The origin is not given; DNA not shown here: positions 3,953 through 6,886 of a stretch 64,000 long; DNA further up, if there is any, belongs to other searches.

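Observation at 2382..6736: Two paralogous giant surface proteins translationally coupled to folC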

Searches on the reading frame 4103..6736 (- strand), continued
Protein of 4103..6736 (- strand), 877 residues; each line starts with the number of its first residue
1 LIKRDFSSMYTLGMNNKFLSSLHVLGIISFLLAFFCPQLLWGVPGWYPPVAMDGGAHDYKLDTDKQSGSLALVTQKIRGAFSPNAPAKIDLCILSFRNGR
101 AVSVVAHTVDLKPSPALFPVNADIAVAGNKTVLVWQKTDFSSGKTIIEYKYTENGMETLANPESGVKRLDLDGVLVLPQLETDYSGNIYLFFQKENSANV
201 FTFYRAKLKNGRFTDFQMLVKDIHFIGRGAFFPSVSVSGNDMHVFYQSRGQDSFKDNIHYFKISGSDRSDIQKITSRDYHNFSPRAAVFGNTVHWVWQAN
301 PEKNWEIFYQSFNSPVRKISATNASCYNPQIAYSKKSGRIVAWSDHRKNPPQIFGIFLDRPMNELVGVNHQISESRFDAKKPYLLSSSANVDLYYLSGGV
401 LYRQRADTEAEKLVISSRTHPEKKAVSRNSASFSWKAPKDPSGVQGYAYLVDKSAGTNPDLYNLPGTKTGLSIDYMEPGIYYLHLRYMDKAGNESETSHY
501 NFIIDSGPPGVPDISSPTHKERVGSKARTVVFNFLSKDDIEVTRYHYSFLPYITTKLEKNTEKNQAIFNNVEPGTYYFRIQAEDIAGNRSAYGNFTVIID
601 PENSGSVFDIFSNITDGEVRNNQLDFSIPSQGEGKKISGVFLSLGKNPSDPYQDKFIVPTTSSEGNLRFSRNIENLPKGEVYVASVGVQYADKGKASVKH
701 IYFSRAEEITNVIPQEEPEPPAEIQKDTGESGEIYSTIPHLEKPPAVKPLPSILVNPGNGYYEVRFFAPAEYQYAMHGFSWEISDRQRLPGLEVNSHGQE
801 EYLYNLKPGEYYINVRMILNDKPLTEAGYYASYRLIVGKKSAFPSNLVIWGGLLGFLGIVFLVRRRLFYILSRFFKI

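Call 34: fold_search(model_id=the predicted structure, library=pdb)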
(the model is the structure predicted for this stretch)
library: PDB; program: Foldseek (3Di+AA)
matches with E <= 10: 1624; with E <= 0.001: 592
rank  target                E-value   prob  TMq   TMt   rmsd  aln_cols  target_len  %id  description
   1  9oz1_A                4.2e-16  1.00  0.19  0.21  38.5       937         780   10  Cryo-EM structure of chicken ROS1 in apo-state. Cryo-EM refinement is focused on the "leg" region of chicken ROS1. (released 2026-02-25)
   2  9ozi_A                2.0e-14  1.00  0.17  0.09  39.4       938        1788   10  Cryo-EM structure of chicken ROS1 in apo-state. This is the complete map and model. (released 2026-02-25)
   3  6fg9_A                7.9e-13  1.00  0.17  0.16  35.7       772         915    9  Mouse SORCS2 ectodomain (sortilin related VPS10 domain containing receptor 2) (released 2018-08-01)
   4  8q6t_I                1.0e-12  1.00  0.14  0.12  75.1      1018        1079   11  Helical reconstruction of the relaxed thick filament from FIB milled left ventricular mouse myofibrils (released 2023-11-01)
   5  3ije_A                4.8e-12  1.00  0.29  0.28  36.8       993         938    8  Crystal structure of the complete integrin alhaVbeta3 ectodomain plus an Alpha/beta transmembrane fragment (released 2009-09-29)
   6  8xen_A                8.4e-12  1.00  0.29  0.27  27.9       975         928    8  Cryo-EM structure of integrin ITGAV/ITGB3 complex, conformation 4 (released 2024-12-18)
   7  6fg9_B                1.2e-11  1.00  0.18  0.18  34.7       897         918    8  Mouse SORCS2 ectodomain (sortilin related VPS10 domain containing receptor 2) (released 2018-08-01)
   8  8v2b_B                1.3e-11  1.00  0.16  0.22  29.3       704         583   10  Cryo-EM structure of mouse type II OSM receptor complex: model for full extracellular assembly (released 2024-11-20)
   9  4g1m_A                1.6e-11  1.00  0.30  0.28  35.6       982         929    8  Re-refinement of alpha V beta 3 structure (released 2012-12-12)
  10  6avu_A                1.6e-11  1.00  0.29  0.28  26.3       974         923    8  Human alpha-V beta-3 Integrin (open conformation) in complex with the therapeutic antibody LM609 (released 2017-11-01)
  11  8xei_A                3.2e-11  1.00  0.30  0.29  34.3       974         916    8  Cryo-EM structure of integrin ITGAV/ITGB3 complex, conformation 1 (released 2024-12-18)
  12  8v29_B                4.2e-11  1.00  0.15  0.20  29.5       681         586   10  Cryo-EM structure of human type I OSM receptor complex: model for full extracellular assembly (released 2024-11-20)
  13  6tpw                  4.6e-11  1.00  0.16  0.30  35.8       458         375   14  Crystal structures of FNIII domain one through four of the human leucocyte common antigen-related protein ( LAR) (released 2020-05-13)
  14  9bfs_A                5.3e-11  1.00  0.16  0.10  32.5      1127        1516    9  Cryo-EM structure of Sevenless extracellular domain (dimer, pH 6.6) (released 2025-01-29)
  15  8xez_A                5.6e-11  1.00  0.29  0.27  28.3       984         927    8  Cryo-EM structure of integrin ITGAV/ITGB3 complex, conformation 5 (released 2024-12-18)
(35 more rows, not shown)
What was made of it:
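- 5498..6613 (-): A: all-beta propeller of 6-7 blades with a recurring hydrophobic-[WYF]-Q blade motif. It is a divergent member of the BNR/sialidase superfamily. Foldseek matches M. viridifaciens sialidase, integrin alpha, SorCS2 and a YVTN propeller (call 34).
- On BNR/sialidase-superfamily beta-propeller (Pfam BNR_2): Foldseek matches sialidase, integrin alpha and YVTN propellers (call 34).
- Foldseek matches propeller-plus-Ig ectodomains: integrin alpha, SorCS2, sialidase with Ig/CBM, a YVTN+PKD S-layer protein and BT4673 (call 34). Foldseek matches M. viridifaciens sialidase at E 1e-10 (call 34).
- Tried and rejected: The whole-chain Foldseek search of A returns mostly generic propeller-plus-FN3/Ig ectodomains with TM-scores of 0.1-0.3 (call 34).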

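Call 36: search_protein_families(library=pfam, alignment_id=A2, max_evalue=1)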
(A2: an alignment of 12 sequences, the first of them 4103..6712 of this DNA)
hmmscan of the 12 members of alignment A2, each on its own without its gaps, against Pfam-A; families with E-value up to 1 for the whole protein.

A. member 1, window:4103-6712:- (869 aa): 10 families
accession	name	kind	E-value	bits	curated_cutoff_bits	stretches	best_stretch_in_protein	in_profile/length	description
PF07495.19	Y_Y_Y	-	1.1e-08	35.2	26.6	1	536-585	7-57/65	Y_Y_Y domain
PF19077.6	Big_13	-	6.4e-07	30.3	27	2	560-592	69-101/102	Bacterial Ig-like domain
PF15418.12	DUF4625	-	0.0064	17.2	27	0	548-584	88-124/131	Domain of unknown function (DUF4625)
PF00041.27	fn3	-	0.014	16.1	25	1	417-474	10-62/84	Fibronectin type III domain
PF16389.11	DUF4998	-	0.015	15.3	29.1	0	550-587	68-105/199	Domain of unknown function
PF22352.2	K319L-like_PKD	-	0.031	14.7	27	1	528-590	21-83/84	K319L-like, PKD domain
PF12245.14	Big_3_2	-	0.032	14.8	23.3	0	473-498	97-122/122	Bacterial Ig-like domain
PF16403.11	Bact_surface_Ig-like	-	0.079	13.5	27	0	461-488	38-64/71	Bacterial surface protein, Ig-like domain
PF23623.1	GBD_IRG7_N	-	0.16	12.6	27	0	549-577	55-83/95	IRG7 N-terminal galactose binding domain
PF04151.21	PPC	-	0.57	11.5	25.9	0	556-573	52-69/70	Bacterial pre-peptidase C-terminal domain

B. families by the number of members that match (of 12 scanned): 31 families (the first 25 are shown)
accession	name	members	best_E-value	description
PF19077.6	Big_13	12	3.5e-07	Bacterial Ig-like domain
PF07495.19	Y_Y_Y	11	1.1e-08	Y_Y_Y domain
PF22352.2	K319L-like_PKD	9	0.0011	K319L-like, PKD domain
PF16389.11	DUF4998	8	4e-07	Domain of unknown function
PF24421.1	Ig_J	4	0.00018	Tip attachment protein J, Ig-like domain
PF12245.14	Big_3_2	4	0.00034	Bacterial Ig-like domain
PF04151.21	PPC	4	0.00098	Bacterial pre-peptidase C-terminal domain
PF23623.1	GBD_IRG7_N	4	0.036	IRG7 N-terminal galactose binding domain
PF15418.12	DUF4625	3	0.001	Domain of unknown function (DUF4625)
PF00041.27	fn3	3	0.003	Fibronectin type III domain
PF13088.12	BNR_2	3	0.02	BNR repeat-like domain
PF14524.12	Wzt_C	3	0.079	Wzt C-terminal domain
PF24793.1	GINT1_N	2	0.021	Glucosamine inositolphosphorylceramide transferase 1, N-terminal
PF04616.20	Glyco_hydro_43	2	0.026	Glycosyl hydrolases family 43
PF17802.7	SpaA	2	0.077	Prealbumin-like fold domain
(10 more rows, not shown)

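Call 37: search_solved_structures(query=A2, max_evalue=1)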
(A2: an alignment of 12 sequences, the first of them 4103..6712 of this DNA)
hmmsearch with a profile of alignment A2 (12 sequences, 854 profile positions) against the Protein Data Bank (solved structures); distinct sequences matched with E-value up to 1: 16.
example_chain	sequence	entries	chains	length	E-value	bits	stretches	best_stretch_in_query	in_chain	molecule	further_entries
6nz0_Z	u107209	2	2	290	6e-09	37.8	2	520-592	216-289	Dyslexia-associated protein KIAA0319-like protein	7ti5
1k85_A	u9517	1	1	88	0.00018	23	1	509-582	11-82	CHITINASE A1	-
6bt9_A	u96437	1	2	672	0.00022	22.7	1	514-591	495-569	Chitinase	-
7kpn_Z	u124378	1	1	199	0.005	18.2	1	417-584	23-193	Dyslexia-associated protein KIAA0319-like protein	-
6ihb_R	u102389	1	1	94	0.0053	18.1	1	502-584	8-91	Dyslexia-associated protein KIAA0319-like protein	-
7wjx_R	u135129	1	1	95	0.0054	18.1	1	502-584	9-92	Dyslexia-associated protein KIAA0319-like protein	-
7wqp_R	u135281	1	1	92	0.0055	18.1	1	502-584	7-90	Dyslexia-associated protein KIAA0319-like protein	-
6jcq_R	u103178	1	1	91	0.0061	17.9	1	502-584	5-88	Dyslexia-associated protein KIAA0319-like protein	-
8g4l_bm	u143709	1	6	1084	0.017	16.5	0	111-146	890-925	Titin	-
9p4n_R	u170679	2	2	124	0.019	16.3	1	503-582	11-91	Dyslexia-associated protein KIAA0319-like protein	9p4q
8q6t_I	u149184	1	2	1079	0.021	16.1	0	111-164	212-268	Titin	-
3v9f_A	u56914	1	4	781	0.03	15.6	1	512-573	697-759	Two-component system sensor histidine kinase/response regulator, hybrid (One-component sys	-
2yrl_A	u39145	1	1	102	0.15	13.3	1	523-591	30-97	KIAA1837 protein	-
8bnq_A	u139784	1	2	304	0.31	12.3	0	111-146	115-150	Titin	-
6m8m_A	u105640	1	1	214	0.37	12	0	562-608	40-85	Putative large adhesion protein (Lap) involved in biofilm formation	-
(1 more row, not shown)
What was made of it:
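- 4937..5485 (-): A: tandem Ig-like modules (FN3 / Y_Y_Y / Big_13 type) with the PG-x-YY...D-x-AGN-x-S motif. PDB profile hits to KIAA0319L PKD and chitinase A1 FN3 domains (call 37).
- Foldseek hits 3ott_B, and a profile hit to 3v9f_A has E 0.03 (calls 34, 37).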

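Call 38: find_encoding_contigs(protein=P0005, flank=8000, max_places=1)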
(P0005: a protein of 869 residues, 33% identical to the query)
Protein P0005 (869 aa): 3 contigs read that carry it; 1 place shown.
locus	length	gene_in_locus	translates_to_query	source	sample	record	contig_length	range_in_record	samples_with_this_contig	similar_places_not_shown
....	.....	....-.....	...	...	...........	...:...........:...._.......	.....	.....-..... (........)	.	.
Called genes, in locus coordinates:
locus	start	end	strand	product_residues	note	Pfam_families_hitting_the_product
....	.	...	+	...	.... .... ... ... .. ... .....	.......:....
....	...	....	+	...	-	-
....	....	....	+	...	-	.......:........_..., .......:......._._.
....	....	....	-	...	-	-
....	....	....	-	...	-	-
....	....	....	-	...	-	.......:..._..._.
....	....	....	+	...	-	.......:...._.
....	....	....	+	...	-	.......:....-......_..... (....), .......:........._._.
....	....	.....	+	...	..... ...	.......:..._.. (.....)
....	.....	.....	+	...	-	-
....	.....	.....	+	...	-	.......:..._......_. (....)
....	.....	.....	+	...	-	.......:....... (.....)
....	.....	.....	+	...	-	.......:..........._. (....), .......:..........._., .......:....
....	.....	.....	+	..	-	-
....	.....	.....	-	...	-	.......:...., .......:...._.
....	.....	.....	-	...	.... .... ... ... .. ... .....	-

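Call 39: find_encoding_contigs(protein=P0007, flank=8000, max_places=1)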
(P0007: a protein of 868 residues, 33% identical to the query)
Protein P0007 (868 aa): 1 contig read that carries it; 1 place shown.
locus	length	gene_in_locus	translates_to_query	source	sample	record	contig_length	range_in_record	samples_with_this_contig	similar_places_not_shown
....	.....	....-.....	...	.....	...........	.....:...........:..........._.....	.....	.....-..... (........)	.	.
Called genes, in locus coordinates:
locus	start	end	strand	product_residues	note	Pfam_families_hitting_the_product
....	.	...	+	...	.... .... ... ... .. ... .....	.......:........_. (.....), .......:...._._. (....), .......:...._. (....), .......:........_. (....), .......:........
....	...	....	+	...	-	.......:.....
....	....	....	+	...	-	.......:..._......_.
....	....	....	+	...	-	-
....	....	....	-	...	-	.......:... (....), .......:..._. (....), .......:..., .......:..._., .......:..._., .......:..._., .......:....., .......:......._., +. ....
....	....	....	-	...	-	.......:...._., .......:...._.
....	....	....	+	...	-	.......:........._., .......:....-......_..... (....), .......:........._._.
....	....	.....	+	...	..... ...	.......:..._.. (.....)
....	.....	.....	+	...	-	-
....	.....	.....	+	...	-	-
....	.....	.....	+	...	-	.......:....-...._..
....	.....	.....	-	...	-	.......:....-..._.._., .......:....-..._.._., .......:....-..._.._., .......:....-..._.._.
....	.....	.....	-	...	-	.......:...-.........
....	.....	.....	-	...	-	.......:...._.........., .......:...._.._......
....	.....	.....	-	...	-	-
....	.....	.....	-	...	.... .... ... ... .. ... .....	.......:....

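Call 40: find_encoding_contigs(protein=P0011, flank=8000, max_places=1)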
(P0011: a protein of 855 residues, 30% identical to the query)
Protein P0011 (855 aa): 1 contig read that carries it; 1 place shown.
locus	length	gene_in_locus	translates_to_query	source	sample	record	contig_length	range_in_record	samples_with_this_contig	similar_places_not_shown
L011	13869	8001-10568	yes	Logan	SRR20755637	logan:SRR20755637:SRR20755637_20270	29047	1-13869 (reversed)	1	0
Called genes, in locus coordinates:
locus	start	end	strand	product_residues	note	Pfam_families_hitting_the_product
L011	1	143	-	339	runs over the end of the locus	PF00022:Actin (weak), PF06723:MreB_Mbl, PF25216:Volactin (faint), PF11104:PilM_2 (faint), PF00012:HSP70, PF14450:FtsA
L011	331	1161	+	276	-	PF05690:ThiG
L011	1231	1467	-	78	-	PF14295:PAN_4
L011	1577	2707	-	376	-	-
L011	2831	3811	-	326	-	PF06114:Peptidase_M78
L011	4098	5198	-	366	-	PF01264:Chorismate_synt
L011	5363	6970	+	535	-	PF01743:PolyA_pol, PF12627:PolyA_pol_RNAbd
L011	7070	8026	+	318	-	PF23023:Anti-Pycsar_Apyc1 (weak), PF12706:Lactamase_B_2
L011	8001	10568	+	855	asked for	PF19077:Big_13 (faint), PF16389:DUF4998 (faint), PF07495:Y_Y_Y (faint)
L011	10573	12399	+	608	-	-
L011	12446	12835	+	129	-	PF21157:DksA_N (faint), PF01258:zf-dskA_traR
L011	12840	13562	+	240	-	-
